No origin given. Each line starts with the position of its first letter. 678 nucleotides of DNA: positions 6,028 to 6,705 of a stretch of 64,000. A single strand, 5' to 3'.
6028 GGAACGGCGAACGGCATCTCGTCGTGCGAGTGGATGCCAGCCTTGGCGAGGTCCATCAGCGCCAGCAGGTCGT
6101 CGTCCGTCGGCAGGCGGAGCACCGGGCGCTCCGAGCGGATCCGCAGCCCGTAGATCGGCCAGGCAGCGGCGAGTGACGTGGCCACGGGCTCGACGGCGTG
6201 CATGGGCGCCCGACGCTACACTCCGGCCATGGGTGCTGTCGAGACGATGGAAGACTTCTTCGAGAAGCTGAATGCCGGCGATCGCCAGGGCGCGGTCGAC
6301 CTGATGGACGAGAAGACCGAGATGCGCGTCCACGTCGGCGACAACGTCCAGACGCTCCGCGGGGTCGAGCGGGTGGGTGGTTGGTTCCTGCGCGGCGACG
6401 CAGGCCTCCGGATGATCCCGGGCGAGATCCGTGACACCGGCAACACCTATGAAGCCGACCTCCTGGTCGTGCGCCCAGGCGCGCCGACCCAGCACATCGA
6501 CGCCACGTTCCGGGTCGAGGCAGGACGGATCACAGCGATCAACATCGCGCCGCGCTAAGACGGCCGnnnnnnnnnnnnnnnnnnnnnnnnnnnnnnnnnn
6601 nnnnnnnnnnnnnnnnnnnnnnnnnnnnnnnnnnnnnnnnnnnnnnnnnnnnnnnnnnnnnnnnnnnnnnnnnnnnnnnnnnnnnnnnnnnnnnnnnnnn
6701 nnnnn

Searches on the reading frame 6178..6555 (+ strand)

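Call 56: search_protein_families(library=pfam, proteins=[window:6178-6555:+], max_evalue=0.001)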
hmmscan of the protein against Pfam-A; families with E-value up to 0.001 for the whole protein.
window:6178-6555:+ (126 aa): 1 family
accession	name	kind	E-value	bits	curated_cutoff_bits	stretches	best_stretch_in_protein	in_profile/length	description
PF12680.13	SnoaL_2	-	0.00098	20.1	27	0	25-120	2-101/102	SnoaL-like domain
